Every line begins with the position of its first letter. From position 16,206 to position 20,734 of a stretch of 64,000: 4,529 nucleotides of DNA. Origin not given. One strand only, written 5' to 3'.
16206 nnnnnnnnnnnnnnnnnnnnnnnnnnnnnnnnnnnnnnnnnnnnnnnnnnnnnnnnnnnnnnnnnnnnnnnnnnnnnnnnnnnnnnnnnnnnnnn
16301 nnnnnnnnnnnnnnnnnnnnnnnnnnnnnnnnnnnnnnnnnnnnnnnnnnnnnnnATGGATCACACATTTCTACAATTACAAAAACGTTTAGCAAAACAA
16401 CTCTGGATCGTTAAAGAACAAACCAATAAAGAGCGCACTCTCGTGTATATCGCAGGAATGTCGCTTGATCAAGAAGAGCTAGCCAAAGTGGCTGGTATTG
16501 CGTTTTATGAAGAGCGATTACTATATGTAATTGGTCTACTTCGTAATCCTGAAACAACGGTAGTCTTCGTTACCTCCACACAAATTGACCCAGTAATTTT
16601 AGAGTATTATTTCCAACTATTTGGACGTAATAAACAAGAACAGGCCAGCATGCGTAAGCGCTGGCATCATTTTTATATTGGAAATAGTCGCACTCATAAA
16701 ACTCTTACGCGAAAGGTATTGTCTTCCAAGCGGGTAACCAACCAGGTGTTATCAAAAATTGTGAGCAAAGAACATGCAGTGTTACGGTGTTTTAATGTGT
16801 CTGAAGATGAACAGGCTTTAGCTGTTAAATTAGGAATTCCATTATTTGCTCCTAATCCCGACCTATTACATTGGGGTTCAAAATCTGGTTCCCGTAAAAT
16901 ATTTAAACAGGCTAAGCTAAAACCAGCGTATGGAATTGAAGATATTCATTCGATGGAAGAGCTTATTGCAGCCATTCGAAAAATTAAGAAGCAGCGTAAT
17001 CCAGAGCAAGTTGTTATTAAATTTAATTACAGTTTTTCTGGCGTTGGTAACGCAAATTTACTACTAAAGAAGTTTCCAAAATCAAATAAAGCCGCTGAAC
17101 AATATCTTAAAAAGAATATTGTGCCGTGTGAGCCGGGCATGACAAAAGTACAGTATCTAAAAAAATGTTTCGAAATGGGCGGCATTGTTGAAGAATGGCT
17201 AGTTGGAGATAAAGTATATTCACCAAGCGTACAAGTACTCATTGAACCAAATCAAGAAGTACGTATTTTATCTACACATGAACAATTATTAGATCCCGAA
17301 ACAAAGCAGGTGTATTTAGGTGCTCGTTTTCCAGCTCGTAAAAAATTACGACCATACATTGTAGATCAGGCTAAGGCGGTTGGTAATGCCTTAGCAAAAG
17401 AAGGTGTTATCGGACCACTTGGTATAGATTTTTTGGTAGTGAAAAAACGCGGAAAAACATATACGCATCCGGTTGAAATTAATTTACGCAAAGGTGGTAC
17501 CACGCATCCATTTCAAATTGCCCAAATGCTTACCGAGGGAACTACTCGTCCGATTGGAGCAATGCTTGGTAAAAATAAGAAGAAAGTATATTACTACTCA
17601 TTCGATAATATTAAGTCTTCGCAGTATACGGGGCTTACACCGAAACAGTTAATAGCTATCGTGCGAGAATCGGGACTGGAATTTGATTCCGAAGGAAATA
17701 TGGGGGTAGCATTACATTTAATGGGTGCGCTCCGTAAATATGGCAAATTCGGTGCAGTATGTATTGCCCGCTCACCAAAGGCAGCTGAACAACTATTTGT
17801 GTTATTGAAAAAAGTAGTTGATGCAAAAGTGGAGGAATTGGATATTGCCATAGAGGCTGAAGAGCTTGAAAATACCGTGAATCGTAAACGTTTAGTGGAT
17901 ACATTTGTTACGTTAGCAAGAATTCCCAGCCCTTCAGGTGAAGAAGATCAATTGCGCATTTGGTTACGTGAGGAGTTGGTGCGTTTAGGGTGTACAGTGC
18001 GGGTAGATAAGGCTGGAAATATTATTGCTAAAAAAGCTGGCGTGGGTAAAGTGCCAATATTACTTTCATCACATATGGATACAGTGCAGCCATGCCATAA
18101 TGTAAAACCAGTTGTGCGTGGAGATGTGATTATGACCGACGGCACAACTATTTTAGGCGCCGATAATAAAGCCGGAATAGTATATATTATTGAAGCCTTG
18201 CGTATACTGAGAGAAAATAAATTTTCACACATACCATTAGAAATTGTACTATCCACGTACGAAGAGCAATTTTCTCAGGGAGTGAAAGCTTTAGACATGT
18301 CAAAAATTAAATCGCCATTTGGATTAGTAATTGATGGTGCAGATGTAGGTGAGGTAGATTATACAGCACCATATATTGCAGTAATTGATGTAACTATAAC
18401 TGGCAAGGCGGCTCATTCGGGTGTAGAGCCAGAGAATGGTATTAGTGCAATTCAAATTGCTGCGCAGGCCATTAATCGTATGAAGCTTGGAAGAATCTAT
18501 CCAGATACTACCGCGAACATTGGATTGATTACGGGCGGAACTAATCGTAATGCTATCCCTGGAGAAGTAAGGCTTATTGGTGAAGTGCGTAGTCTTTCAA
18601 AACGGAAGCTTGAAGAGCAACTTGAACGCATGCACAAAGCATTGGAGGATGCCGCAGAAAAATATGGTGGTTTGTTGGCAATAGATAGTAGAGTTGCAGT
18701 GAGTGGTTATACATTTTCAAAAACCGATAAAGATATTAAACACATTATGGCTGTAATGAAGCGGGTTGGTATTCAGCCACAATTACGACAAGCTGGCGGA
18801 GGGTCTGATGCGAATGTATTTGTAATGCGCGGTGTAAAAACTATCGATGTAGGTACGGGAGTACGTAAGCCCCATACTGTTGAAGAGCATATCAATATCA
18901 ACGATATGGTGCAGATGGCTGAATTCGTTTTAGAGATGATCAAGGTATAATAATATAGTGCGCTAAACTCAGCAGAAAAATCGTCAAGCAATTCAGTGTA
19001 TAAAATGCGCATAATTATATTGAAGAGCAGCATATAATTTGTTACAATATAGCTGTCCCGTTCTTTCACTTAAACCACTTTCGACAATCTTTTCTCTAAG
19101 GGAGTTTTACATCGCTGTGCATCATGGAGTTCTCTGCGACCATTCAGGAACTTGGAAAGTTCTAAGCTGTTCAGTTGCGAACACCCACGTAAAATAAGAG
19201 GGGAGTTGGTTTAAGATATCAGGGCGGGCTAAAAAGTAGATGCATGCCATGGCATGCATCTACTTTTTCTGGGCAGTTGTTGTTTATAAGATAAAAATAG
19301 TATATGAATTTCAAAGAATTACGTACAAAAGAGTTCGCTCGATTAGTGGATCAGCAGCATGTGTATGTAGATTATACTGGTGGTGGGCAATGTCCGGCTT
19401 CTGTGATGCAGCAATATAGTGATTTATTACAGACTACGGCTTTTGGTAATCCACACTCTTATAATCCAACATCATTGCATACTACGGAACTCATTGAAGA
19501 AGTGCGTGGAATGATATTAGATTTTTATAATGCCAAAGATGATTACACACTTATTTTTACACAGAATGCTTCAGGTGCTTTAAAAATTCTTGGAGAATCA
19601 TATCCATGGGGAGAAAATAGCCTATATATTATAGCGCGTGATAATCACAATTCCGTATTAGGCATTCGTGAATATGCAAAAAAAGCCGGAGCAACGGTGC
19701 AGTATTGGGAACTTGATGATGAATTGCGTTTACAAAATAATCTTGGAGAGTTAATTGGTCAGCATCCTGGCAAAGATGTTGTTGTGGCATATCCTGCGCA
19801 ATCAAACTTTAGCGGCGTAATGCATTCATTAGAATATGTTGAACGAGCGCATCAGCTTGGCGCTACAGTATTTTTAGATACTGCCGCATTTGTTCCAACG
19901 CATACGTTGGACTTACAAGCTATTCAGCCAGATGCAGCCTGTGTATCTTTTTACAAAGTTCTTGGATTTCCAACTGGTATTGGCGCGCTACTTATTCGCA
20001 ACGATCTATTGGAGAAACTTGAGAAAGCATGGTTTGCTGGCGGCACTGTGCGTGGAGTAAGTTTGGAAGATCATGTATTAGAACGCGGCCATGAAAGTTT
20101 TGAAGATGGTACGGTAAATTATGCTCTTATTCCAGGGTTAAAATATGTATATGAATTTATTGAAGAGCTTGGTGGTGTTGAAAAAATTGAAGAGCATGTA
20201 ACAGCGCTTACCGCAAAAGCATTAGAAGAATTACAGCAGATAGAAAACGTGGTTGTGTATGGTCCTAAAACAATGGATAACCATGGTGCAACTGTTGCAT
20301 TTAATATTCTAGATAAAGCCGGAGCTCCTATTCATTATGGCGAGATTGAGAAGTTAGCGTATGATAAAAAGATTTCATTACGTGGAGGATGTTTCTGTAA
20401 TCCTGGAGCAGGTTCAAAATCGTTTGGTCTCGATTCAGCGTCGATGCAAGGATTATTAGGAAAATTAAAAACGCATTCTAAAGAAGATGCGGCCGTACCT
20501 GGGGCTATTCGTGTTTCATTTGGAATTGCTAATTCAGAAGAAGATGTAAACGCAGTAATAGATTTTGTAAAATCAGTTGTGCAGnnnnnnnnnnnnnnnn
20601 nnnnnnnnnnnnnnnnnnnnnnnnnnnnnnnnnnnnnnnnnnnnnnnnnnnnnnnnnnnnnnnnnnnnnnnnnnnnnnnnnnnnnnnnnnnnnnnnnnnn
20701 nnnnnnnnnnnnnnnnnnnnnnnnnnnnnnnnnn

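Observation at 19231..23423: Related palindromes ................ and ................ flank a 4.2-kb segment containing the PLP enzyme gene and island B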

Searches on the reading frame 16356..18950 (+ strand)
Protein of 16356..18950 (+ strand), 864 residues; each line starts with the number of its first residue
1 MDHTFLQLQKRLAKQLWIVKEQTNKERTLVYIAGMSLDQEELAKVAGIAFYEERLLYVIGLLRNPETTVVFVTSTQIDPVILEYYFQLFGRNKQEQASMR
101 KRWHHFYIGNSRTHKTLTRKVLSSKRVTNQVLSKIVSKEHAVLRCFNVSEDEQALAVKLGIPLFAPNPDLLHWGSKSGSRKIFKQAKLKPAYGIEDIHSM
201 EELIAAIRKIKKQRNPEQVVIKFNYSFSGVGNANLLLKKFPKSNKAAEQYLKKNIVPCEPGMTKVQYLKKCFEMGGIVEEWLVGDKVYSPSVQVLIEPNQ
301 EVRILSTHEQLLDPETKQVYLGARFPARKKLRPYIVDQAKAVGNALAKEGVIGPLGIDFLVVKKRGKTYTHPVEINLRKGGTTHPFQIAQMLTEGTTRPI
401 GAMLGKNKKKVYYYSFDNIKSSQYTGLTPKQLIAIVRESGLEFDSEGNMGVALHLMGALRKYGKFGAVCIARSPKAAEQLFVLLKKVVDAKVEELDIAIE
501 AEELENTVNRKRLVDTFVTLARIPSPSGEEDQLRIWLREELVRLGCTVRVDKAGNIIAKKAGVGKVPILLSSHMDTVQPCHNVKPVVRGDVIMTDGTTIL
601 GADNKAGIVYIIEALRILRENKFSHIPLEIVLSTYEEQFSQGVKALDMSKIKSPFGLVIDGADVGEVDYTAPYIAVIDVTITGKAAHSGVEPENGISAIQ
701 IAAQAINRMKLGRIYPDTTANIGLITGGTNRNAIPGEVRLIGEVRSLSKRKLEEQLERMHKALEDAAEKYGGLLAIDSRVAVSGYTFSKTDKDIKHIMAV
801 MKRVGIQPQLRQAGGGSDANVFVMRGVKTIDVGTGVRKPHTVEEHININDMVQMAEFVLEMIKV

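Call 8: search_protein_families(library=pfam, proteins=[window:16356-18950:+])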
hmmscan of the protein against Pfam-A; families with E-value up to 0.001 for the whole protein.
window:16356-18950:+ (864 aa): 7 families
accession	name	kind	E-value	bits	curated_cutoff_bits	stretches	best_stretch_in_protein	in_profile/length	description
PF07687.19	M20_dimer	-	4.2e-20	72.1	21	1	678-770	10-106/107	Peptidase dimerisation domain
PF24923.1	ATP-grasp_IQCH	-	1.6e-17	64.2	27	2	266-396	131-262/266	IQCH-like, ATP-grasp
PF01546.33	Peptidase_M20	-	1.9e-13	51.3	24.6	1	569-863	1-205/206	Peptidase family M20/M25/M40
PF05343.19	Peptidase_M42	-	7.3e-10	38.8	23.2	0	795-855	227-290/292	M42 glutamyl aminopeptidase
PF18105.7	PGM1_C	-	1e-08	35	22.5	1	431-480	1-50/54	PGM1 C-terminal domain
PF02655.19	ATP-grasp_3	-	3.5e-08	34.1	23.2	1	243-381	27-159/160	ATP-grasp domain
PF04389.22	Peptidase_M28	-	9.6e-06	25.9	21.3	0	555-646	1-76/193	Peptidase family M28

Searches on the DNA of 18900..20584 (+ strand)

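Call 35: search_rna_families(source=window, start=18900, end=19350, threshold=evalue, max_evalue=10, show_alignments=3)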
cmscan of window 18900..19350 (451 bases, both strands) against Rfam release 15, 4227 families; matches with E-value up to 10: 8.
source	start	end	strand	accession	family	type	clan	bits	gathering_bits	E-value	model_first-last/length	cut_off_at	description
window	19231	19335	-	RF02686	RAGATH-6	Gene; ribozyme;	-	30.7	170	0.021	1-152/152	no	RAGATH-6 RNA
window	19235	19264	+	RF04134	MIR7504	Gene; miRNA;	-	23.9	83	0.07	1-124/124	no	MIR7504 microRNA precursor family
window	19202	19322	+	RF02634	EF3314_EF3315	Gene; sRNA;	-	20.8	100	0.013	1-141/141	no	Enterococcus sRNA EF3314_EF3315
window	19225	19339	-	RF02822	Srn266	Gene; sRNA;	-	19.7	63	0.89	1-112/112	no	Streptococcus RNA 266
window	19229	19329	+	RF01094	RF_site6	Cis-reg; frameshift_element;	-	19.5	90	1.9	1-118/118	no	Polymerase ribosomal frameshift site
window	19231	19268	-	RF03174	mir-4803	Gene; miRNA;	-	19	90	0.65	1-74/74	no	mir-4803 microRNA precursor family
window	19235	19266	-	RF02634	EF3314_EF3315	Gene; sRNA;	-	16.5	100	0.18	39-70/141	no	Enterococcus sRNA EF3314_EF3315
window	19233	19266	+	RF03305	mir-3338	Gene; miRNA;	-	14.8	95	6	1-84/84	no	mir-3338 microRNA precursor family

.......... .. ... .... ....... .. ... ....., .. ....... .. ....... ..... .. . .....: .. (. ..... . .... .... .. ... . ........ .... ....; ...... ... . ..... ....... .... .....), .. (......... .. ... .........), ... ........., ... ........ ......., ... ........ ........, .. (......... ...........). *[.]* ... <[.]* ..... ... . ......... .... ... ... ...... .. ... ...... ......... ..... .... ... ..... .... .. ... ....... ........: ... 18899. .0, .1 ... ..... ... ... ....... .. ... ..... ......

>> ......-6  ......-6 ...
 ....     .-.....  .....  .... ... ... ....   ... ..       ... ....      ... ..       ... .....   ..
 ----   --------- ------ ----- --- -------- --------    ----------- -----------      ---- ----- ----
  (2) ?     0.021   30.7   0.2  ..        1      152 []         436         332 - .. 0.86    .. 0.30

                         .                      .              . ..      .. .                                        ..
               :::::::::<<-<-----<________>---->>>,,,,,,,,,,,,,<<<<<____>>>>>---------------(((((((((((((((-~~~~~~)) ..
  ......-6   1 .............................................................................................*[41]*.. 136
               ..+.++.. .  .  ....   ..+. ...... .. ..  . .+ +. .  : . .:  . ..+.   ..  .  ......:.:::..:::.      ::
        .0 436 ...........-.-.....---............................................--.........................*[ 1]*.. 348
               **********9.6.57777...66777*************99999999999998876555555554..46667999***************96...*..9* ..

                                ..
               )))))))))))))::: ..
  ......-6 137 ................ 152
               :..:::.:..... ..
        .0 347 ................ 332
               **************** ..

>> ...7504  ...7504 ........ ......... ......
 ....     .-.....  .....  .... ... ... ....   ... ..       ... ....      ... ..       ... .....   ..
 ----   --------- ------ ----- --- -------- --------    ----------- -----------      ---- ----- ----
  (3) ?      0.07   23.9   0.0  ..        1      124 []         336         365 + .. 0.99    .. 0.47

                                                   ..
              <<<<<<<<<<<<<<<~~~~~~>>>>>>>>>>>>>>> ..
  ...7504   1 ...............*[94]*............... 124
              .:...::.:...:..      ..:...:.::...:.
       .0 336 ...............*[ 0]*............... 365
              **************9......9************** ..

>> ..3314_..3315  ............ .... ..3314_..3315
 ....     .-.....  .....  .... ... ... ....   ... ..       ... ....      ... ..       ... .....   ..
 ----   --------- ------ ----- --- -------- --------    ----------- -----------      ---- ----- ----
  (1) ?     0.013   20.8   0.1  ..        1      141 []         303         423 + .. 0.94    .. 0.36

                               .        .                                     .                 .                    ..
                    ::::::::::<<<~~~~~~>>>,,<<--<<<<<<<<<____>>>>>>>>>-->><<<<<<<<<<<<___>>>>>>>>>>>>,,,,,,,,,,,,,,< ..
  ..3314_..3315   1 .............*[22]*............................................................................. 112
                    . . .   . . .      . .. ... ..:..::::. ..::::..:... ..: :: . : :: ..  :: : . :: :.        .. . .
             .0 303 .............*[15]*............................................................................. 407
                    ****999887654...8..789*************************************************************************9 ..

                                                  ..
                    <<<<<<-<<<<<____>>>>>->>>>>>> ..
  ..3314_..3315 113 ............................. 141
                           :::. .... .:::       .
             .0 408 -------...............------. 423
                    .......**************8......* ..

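Call 82: search_rna_families(sources=[L038, L036, L042, L034], threshold=evalue, max_evalue=5)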
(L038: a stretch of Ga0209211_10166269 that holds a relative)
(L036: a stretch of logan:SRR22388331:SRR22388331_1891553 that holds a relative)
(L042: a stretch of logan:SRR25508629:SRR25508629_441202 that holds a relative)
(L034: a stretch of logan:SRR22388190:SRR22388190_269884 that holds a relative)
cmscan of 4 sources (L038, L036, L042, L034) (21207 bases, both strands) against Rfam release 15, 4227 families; matches with E-value up to 5: 6.
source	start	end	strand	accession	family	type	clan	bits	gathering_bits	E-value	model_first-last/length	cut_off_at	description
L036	1970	2091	+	RF02901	AaHKsRNA41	Gene; sRNA;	-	25.2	97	0.036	1-187/187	no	Aggregatibacter sRNA 41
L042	5258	5321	+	RF04186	mir-278_2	Gene; miRNA;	-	22.4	70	1.2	1-79/79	no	mir-278_2 microRNA precursor family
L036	2017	2096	+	RF00506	Thr_leader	Cis-reg; leader;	-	22.2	55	3.1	1-118/118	no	Threonine operon leader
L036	1713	1789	-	RF00699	mir-134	Gene; miRNA;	-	21.8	68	4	1-73/73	no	mir-134 microRNA precursor family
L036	1998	2095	+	RF00513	Trp_leader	Cis-reg; leader;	-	21.6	41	2.4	1-100/100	no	Tryptophan operon leader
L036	1925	2001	+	RF02701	PsrR1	Gene; sRNA;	-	21.5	42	4.7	1-79/79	no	Photosynthesis regulatory RNA1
